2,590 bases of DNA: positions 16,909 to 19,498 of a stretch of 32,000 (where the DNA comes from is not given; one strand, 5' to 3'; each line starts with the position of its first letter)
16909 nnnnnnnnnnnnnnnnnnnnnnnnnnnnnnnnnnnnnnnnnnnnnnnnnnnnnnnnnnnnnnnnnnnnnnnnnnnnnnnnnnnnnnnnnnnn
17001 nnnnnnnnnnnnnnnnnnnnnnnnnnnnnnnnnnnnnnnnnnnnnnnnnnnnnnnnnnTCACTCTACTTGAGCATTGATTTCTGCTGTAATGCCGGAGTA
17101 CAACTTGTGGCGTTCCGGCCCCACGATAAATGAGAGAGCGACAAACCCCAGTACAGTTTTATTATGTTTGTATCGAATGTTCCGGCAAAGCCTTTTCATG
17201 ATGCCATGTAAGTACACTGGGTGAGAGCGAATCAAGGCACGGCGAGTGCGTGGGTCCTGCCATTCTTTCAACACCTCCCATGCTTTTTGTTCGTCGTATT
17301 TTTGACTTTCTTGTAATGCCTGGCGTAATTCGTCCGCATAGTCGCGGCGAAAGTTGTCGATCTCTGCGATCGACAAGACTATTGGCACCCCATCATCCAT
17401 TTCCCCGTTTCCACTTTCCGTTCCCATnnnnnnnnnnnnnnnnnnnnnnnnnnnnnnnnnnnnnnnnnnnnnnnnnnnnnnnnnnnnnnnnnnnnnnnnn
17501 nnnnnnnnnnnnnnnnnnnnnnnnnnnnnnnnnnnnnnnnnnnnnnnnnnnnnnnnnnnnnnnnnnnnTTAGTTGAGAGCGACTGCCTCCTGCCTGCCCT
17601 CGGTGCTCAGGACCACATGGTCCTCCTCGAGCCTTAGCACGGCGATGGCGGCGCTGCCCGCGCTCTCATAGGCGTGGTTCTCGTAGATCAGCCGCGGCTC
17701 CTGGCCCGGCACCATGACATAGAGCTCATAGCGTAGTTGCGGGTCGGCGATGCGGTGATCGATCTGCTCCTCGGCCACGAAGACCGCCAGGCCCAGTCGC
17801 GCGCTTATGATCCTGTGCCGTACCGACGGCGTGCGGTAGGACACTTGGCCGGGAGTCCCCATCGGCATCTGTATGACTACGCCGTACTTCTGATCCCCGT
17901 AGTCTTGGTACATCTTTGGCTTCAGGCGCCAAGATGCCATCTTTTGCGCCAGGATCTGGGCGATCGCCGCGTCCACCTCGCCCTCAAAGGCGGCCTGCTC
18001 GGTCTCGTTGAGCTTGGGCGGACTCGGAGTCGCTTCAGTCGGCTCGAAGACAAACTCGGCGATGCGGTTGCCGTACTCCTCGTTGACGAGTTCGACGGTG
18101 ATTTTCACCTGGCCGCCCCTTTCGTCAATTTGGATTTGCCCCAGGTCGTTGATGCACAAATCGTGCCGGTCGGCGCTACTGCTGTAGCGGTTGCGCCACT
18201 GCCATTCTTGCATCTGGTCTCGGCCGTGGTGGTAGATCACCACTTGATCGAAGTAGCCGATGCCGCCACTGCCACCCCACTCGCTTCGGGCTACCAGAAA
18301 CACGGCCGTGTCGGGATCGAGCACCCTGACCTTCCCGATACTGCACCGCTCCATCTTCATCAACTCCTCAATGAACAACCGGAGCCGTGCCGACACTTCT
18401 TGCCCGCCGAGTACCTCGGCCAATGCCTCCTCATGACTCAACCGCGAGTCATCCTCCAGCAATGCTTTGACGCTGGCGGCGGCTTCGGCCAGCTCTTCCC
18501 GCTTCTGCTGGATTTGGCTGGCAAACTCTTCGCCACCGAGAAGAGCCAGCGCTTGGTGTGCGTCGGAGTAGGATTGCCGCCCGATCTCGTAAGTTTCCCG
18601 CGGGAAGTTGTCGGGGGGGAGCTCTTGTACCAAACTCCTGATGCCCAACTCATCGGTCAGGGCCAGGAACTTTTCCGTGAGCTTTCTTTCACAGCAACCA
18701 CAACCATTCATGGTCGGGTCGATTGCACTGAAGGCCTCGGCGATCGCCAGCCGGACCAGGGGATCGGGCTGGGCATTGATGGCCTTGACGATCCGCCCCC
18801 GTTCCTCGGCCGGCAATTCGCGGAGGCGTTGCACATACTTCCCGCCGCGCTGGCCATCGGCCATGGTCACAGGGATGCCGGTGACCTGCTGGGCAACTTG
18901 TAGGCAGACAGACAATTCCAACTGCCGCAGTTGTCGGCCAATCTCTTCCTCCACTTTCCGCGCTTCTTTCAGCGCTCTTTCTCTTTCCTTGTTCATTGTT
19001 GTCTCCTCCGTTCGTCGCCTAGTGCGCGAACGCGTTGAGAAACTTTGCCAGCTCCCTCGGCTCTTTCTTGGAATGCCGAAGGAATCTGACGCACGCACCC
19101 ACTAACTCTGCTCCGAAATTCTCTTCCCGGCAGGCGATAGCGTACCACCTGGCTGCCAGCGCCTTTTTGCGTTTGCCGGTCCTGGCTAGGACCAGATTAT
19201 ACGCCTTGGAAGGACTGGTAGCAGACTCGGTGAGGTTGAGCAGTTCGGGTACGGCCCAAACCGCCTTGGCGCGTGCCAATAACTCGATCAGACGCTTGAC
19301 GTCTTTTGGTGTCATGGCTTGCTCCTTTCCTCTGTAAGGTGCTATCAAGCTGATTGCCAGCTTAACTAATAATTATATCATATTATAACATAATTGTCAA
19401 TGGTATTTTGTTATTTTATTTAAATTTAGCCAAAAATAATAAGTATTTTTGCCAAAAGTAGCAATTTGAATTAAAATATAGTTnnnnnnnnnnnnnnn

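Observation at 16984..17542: The same 48-nt hairpin module closes each island cassette, with base changes that keep the stem paired on the minus-strand RNA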

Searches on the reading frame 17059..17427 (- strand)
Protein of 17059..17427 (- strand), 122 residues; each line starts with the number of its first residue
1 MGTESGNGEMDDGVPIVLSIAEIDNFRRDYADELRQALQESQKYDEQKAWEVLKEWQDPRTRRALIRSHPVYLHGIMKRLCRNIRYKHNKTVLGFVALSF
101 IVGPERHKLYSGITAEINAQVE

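Call 8: search_protein_families(library=pfam, proteins=[window:17059-17427:-], max_evalue=0.1)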
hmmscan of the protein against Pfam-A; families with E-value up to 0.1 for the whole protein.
window:17059-17427:- (122 aa): 2 families
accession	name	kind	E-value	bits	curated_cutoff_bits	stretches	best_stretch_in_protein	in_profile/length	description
PF24033.1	DUF7342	-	0.022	15.2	31.6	1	22-67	92-142/150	Family of unknown function (DUF7342)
PF03765.21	CRAL_TRIO_N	-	0.061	13.9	23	1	32-57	3-28/54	CRAL/TRIO, N-terminal domain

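Call 11: search_protein_families(library=phrogs, proteins=[window:17059-17427:-], max_evalue=0.1)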
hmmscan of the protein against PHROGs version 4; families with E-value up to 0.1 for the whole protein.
window:17059-17427:- (122 aa): 0 families

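Call 12: search_protein_families(library=padloc, proteins=[window:17059-17427:-], max_evalue=0.1)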
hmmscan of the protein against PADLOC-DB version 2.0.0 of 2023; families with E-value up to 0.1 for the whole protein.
window:17059-17427:- (122 aa): 1 family
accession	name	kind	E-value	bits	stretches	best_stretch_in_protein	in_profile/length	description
PDLC02962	RT-TIR_XII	-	0.005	13.8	1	21-72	252-299/478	single gene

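Call 23: find_homologous_proteins(query=window:17059-17427:-, max_evalue=0.01)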
Query window:17059-17427:- (122 aa): 1 proteins with E <= 0.01 among 20 candidates.
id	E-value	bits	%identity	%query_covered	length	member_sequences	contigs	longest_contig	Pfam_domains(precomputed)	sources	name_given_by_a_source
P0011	5.1e-76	270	100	100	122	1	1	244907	-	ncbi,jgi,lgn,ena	ncbi:MAG: hypothetical protein WC518_00950 [Patescibacteria group bacterium]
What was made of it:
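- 17059..17427 (-): 122-aa gene lying between the two module copies. It has its own AGGAGG ribosome-binding site and a weak promoter-like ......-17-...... at 17487-17459. Call 23: only itself in the word-based search.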

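Call 56: search_protein_representatives(protein=window:17059-17427:-)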
Query: 122 residues. Proteins with E-value up to 0.001 (for the whole library): 2; up to 1e-10: 1; up to 1e-30: 1. The best 2 are listed.
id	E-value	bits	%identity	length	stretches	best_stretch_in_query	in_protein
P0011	1.6e-76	270.0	100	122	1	1-122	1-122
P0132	2.3e-09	53.4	37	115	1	38-120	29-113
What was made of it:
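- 17059..17427 (-): Call 56: one remote homologue, P0132, 37% identity, E 2e-9.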

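Call 58: find_encoding_contigs(protein=P0132, flank=4000, max_places=3)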
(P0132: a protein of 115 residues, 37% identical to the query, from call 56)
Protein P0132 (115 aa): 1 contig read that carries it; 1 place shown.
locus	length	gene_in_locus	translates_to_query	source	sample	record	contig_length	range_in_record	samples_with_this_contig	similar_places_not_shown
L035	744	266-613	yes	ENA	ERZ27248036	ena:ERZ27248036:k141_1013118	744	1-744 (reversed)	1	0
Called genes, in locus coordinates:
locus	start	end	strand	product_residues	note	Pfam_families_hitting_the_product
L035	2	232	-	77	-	?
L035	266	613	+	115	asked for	-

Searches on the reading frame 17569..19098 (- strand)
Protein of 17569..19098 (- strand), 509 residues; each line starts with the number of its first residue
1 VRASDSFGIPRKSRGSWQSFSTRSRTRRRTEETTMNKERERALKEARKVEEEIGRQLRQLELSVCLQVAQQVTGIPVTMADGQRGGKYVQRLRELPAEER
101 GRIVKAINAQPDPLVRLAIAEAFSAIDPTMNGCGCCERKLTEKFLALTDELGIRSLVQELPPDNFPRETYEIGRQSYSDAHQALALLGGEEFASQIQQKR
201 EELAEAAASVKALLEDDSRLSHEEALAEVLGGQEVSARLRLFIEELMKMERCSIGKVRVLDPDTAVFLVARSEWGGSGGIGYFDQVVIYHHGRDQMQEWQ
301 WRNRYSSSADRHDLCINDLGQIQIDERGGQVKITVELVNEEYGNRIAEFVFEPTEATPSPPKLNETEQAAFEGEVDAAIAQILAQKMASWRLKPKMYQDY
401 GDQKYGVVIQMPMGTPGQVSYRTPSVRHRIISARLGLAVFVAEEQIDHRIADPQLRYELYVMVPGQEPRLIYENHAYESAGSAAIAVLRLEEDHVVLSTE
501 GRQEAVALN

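Call 8: search_protein_families(library=pfam, proteins=[window:17569-19098:-], max_evalue=0.1)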
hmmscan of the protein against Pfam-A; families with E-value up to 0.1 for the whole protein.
window:17569-19098:- (509 aa): 1 family
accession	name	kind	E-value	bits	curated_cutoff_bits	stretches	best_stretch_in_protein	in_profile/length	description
PF15460.11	SAS4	-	0.041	14.4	24.4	0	20-72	8-59/99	Something about silencing, SAS, complex subunit 4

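Call 10: find_homologous_proteins(query=window:17569-19098:-)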
Query window:17569-19098:- (509 aa): 10 proteins with E <= 0.001 among 8000 candidates.
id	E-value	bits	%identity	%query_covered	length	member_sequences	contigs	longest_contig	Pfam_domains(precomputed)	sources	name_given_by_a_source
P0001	0.0e+0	1052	100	93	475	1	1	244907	-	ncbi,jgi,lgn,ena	ncbi:MAG: hypothetical protein WC518_00955 [Patescibacteria group bacterium]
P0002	2.8e-156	539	57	91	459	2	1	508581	-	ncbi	ncbi:MAG: hypothetical protein WC516_01100 [Patescibacteria group bacterium]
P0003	9.2e-80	287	40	77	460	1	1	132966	-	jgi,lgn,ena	-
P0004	3.5e-73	265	42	67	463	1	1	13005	-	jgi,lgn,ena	-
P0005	1.4e-60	224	35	76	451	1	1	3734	-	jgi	jgi:hypothetical protein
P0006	2.7e-58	216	40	56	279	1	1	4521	-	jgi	jgi:hypothetical protein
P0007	7.7e-57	212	36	76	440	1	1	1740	-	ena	-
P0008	6.0e-52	195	39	56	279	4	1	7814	-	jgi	jgi:hypothetical protein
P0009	5.1e-51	192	39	50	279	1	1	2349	-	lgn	-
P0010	3.3e-43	167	37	49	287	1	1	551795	-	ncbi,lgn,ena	-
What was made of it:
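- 17569..18996 (-): 475-aa gene (about 60% G+C) of unknown function. It is the second gene of the 'type B' operon. Call 10: P0001 plus 9 homologues.
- The source is a metagenome-assembled genome (call 10).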

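Call 11: search_protein_families(library=phrogs, proteins=[window:17569-19098:-], max_evalue=0.1)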
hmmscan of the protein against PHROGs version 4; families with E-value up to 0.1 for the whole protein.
window:17569-19098:- (509 aa): 0 families

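Call 12: search_protein_families(library=padloc, proteins=[window:17569-19098:-], max_evalue=0.1)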
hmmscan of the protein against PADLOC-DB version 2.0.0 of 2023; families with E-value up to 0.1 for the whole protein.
window:17569-19098:- (509 aa): 1 family
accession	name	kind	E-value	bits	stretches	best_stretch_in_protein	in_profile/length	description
PDLC01062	Csx16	-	0.04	12.4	1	46-106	16-78/98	a.k.a. cas_VVA1548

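Call 13: find_encoding_contigs(protein=P0002, flank=6000, max_places=3)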
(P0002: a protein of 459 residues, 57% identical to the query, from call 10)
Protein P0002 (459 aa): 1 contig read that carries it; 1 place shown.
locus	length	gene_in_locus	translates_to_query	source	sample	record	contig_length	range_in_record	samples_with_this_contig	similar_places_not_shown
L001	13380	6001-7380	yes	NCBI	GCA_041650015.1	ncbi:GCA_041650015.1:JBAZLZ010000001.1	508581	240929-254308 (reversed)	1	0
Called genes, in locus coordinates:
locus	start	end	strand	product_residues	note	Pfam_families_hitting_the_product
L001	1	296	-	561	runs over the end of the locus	PF05496:RuvB_N (weak), PF13177:DNA_pol3_delta2, PF13401:AAA_22 (weak), PF00004:AAA, PF07728:AAA_5 (faint), PF12169:DNA_pol3_gamma3, PF20964:DnaX_C (faint)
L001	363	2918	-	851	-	PF26449:DUF8128, PF02534:T4SS-DNA_transf (weak), PF01935:DUF87 (weak), PF10412:TrwB_AAD_bind, PF12696:TraG-D_C (weak)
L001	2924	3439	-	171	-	-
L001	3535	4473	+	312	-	PF01544:CorA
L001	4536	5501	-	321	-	PF01207:Dus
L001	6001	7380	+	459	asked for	-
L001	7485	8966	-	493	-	PF01406:tRNA-synt_1e, PF01921:tRNA-synt_1f (faint), PF09334:tRNA-synt_1g (weak), PF23493:CysS_C (weak)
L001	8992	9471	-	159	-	PF02643:DUF192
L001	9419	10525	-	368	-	PF00953:Glycos_transf_4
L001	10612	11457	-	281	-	PF04468:PSP1, PF28472:PSP1_3rd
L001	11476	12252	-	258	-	PF00889:EF_TS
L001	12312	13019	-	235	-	PF00318:Ribosomal_S2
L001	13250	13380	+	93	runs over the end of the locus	PF01197:Ribosomal_L31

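Call 14: find_encoding_contigs(protein=P0003, flank=6000, max_places=3)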
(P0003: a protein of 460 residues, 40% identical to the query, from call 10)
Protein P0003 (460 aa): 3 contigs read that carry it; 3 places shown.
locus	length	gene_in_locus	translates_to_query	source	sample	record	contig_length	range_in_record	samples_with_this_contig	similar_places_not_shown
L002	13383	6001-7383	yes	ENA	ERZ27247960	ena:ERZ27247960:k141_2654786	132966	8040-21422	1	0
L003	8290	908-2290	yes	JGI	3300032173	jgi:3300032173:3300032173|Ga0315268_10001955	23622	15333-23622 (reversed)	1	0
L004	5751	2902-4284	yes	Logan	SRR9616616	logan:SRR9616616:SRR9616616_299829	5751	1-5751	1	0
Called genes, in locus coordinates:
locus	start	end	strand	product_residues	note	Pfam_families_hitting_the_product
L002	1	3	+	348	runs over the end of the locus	PF00437:T2SSE, PF13401:AAA_22 (weak)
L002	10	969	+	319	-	PF00027:cNMP_binding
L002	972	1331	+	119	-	-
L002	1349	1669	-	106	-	-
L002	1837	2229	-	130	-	PF26095:CC_Bre1 (faint), PF00170:bZIP_1 (faint)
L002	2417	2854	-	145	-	-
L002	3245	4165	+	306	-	-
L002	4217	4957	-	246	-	PF01978:TrmB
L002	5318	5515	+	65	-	-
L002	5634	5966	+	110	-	PF00072:Response_reg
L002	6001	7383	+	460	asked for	-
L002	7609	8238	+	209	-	-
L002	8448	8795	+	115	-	-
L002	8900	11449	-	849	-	PF13205:Big_5, PF01839:FG-GAP (faint), PF13517:FG-GAP_3 (weak)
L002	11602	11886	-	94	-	PF00216:Bac_DNA_binding, PF18291:HU-HIG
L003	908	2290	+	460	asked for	-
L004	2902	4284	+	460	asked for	-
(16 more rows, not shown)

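Call 15: find_encoding_contigs(protein=P0004, flank=6000, max_places=3)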
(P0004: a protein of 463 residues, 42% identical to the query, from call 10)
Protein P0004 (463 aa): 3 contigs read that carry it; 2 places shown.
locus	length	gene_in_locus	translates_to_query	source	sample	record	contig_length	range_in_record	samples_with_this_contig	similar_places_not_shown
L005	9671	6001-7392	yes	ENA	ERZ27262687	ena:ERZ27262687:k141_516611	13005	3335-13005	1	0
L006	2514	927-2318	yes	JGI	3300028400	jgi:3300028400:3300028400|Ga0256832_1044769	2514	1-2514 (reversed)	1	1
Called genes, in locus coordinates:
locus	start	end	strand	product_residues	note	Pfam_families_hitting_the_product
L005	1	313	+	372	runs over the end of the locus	PF13439:Glyco_transf_4, PF13579:Glyco_trans_4_4 (weak), PF20706:GT4-conflict, PF00534:Glycos_transf_1, PF13692:Glyco_trans_1_4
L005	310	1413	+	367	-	PF13439:Glyco_transf_4, PF20706:GT4-conflict, PF00534:Glycos_transf_1, PF13692:Glyco_trans_1_4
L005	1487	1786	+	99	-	-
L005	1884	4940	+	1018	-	PF13196:DUF4012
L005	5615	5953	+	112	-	PF00072:Response_reg, PF20274:cREC_REC (weak)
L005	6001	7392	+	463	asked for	-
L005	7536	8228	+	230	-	-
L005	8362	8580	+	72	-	-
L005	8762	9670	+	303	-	?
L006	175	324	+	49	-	-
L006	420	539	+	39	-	-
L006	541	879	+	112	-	PF00072:Response_reg, PF20274:cREC_REC (weak)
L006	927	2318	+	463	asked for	-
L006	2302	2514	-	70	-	?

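Call 81: predict_structure(alignment_id=A5)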
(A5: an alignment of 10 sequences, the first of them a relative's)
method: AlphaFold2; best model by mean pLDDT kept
length: 475 residues; sequences in the alignment: 10
mean_pLDDT: 82.5   pTM: 0.60
mean pLDDT of the five models: 82.5, 80.3, 79.5, 78.5, 69.4
residues with pLDDT >= 90: 159; 70-90: 237; 50-70: 62; < 50: 17
segments of 3 or more residues with pLDDT < 50: 368-381
pLDDT, mean of each block of 10 residues (from residue 1): 83 94 90 87 72 76 86 93 92 80 78 92 77 77 91 90 93 92 86 88 87 79 91 85 67 88 82 76 94 87 94 85 65 86 92 84 57 46 68 84 89 73 91 90 63 81 77 85
secondary structure, 60 per line:
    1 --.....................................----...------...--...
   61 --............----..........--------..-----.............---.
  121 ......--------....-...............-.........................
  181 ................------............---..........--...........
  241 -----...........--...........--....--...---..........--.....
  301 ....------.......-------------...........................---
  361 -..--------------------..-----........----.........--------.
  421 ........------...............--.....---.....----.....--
elements in order: H3-39 E44-46 E53-55 H63-74 H79-88 H104-116 E123-126 E135-138 H140-154 H156-196 H203-214 E218-227 E230-240 E246-256 E259-269 E284-293 E296-304 E311-317 H331-357 E391-398 E403-411 E420-428 E435-443 H444-449 E452-456 E460-464 E469-473

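Call 83: fold_search(model_id=the predicted structure, library=pdb)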
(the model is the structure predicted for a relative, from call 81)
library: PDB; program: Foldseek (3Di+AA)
matches with E <= 10: 704; with E <= 0.001: 0
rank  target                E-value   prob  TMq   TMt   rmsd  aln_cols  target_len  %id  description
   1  5jrl_A                1.1e-03  0.96  0.13  0.10  16.1       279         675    9  Crystal Structure of the Sphingopyxin I Lasso Peptide Isopeptidase SpI-IsoP (Native) (released 2016-09-14)
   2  6ey4                  5.2e-03  0.13  0.10  0.09  40.3       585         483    8  Periplasmic domain (residues 36-513) of GldM (released 2018-02-07)
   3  6q50                  6.4e-03  0.60  0.14  0.19  16.7       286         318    9  Structure of MPT-4, a mannose phosphorylase from Leishmania mexicana, in complex with phosphate ion (released 2019-09-25)
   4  9n73_LI               7.0e-03  0.69  0.11  0.09  15.3       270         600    7  SSU processome maturation and disassembly, State G (released 2025-10-29)
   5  5l56_A                8.7e-03  0.33  0.11  0.06  22.2       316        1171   10  Plexin A1 full extracellular region, domains 1 to 10, to 4 angstrom (released 2016-07-06)
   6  8ptz_A                1.3e-02  0.47  0.15  0.11  19.2       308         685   12  Cryo-EM structure of human Elp123 in complex with tRNA, S-ethyl-CoA, 5'-deoxyadenosine and methionine (released 2024-04-17)
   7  1gyh_A                1.5e-02  0.35  0.14  0.18  19.4       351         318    9  Structure of D158A Cellvibrio cellulosa alpha-L-arabinanase mutant (released 2002-08-23)
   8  8ub5                  1.8e-02  0.38  0.12  0.14  16.3       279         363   11  The Apo NanH structure from Clostridium perfringens (released 2024-09-04)
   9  7q3e_A                2.3e-02  0.23  0.13  0.11  22.6       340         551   11  Structure of the mouse CPLANE-RSG1 complex (released 2022-04-06)
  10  3sil                  2.4e-02  0.41  0.11  0.13  15.1       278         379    7  SIALIDASE FROM SALMONELLA TYPHIMURIUM (released 1998-11-11)
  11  3b7k_A                3.0e-02  0.18  0.10  0.15  21.1       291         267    9  Human Acyl-coenzyme A thioesterase 12 (released 2007-11-13)
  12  6q4z_A                3.7e-02  0.28  0.13  0.17  16.5       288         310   10  Structure of an inactive variant (D94N) of MPT-2, a GDP-Man-dependent mannosyltransferase from Leishmania mexicana, in (released 2019-09-25)
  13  5yvf_C                3.9e-02  0.08  0.09  0.11  20.6       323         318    8  Crystal structure of BFA1 (released 2018-08-08)
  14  6q4x_B                4.1e-02  0.33  0.13  0.17  16.8       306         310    8  Structure of MPT-2, a GDP-Man-dependent mannosyltransferase from Leishmania mexicana (released 2019-09-18)
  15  3qed_A                4.1e-02  0.25  0.10  0.14  17.5       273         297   14  The structure and function of an arabinan-specific alpha-1,2-arabinofuranosidase identified from screening the activit (released 2011-02-16)
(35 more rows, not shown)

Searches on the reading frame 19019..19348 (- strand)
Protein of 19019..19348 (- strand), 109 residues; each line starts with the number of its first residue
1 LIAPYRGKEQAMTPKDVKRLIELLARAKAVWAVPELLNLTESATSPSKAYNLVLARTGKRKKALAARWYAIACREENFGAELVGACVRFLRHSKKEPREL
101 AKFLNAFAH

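Call 8: search_protein_families(library=pfam, proteins=[window:19019-19348:-], max_evalue=0.1)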
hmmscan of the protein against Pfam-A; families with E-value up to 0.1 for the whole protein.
window:19019-19348:- (109 aa): 0 families

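Call 11: search_protein_families(library=phrogs, proteins=[window:19019-19348:-], max_evalue=0.1)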
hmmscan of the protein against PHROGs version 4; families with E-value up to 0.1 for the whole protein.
window:19019-19348:- (109 aa): 0 families

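Call 12: search_protein_families(library=padloc, proteins=[window:19019-19348:-], max_evalue=0.1)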
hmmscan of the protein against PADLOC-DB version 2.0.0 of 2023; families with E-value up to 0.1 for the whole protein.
window:19019-19348:- (109 aa): 0 families

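Call 71: search_protein_families(library=pfam, proteins=[window:19019-19315:-], max_evalue=0.01)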
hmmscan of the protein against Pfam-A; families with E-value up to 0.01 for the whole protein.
window:19019-19315:- (98 aa): 0 families
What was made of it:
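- Tried and rejected: Pfam gave none for the slot proteins of other loci (calls 8, 11, 12, 71).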
